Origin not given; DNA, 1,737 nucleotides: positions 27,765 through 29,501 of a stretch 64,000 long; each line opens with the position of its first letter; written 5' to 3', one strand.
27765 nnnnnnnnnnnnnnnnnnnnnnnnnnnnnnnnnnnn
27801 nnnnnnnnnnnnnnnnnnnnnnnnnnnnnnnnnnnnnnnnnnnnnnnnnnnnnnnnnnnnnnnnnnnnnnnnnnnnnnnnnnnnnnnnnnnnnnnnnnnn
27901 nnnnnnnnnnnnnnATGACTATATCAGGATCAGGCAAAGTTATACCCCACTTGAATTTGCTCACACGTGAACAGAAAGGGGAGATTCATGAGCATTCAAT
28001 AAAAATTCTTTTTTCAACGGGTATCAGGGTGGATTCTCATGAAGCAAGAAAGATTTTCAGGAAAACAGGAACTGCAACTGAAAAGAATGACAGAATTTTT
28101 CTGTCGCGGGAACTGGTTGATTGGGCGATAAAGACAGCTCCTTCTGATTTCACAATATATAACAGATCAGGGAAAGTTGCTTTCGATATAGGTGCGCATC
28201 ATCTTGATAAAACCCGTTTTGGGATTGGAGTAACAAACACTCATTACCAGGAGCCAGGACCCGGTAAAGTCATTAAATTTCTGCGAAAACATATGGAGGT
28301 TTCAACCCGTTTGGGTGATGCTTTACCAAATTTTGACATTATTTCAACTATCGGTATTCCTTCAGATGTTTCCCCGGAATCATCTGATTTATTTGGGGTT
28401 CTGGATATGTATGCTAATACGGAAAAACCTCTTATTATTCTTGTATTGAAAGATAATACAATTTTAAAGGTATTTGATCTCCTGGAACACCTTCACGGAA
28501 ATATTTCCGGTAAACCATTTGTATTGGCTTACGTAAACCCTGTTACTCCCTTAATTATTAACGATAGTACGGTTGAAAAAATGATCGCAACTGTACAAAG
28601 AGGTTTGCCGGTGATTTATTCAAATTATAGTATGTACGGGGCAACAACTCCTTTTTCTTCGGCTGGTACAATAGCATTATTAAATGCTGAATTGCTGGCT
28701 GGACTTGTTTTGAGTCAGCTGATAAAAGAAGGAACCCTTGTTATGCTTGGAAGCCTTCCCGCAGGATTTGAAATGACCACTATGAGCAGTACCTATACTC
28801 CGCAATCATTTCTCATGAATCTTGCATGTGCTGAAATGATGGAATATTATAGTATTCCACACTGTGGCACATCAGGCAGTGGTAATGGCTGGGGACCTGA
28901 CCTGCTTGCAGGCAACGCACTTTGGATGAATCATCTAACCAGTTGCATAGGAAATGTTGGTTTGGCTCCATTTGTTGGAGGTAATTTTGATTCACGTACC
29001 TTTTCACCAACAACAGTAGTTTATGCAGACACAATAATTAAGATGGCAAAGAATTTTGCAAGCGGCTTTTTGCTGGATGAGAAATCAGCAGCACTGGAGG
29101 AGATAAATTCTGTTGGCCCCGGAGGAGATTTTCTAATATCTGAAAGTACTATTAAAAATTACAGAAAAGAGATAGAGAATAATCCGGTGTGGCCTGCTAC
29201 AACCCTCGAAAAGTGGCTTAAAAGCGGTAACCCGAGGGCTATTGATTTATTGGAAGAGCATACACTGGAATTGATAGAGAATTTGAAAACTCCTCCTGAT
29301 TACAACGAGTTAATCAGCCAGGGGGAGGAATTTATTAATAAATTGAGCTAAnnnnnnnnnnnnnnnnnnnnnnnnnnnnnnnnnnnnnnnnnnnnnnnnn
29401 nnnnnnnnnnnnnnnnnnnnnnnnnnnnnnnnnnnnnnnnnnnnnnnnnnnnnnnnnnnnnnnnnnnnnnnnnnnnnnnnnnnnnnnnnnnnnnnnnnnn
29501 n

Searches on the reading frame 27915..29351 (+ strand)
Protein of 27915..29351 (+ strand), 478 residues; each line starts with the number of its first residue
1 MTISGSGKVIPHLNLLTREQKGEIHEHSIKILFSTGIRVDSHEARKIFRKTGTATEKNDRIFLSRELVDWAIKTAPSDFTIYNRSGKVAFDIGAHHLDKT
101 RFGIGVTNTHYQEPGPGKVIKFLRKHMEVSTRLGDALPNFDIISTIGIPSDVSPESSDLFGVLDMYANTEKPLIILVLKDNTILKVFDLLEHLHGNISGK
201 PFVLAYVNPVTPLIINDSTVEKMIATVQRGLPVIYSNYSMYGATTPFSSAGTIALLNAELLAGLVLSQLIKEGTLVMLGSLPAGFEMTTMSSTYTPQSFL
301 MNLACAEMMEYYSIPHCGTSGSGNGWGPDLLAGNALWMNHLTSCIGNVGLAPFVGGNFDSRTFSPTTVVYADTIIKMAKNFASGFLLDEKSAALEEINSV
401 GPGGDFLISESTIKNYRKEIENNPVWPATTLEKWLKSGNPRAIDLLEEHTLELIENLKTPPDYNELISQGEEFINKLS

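Call 13: search_protein_families(library=pfam, proteins=[window:27915-29351:+])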
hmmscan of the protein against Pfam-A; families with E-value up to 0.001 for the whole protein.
window:27915-29351:+ (478 aa): 1 family
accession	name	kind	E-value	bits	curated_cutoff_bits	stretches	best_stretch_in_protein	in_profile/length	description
PF06253.16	MTTB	-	1.4e-52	178.8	25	1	9-466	27-484/500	Trimethylamine methyltransferase (MTTB)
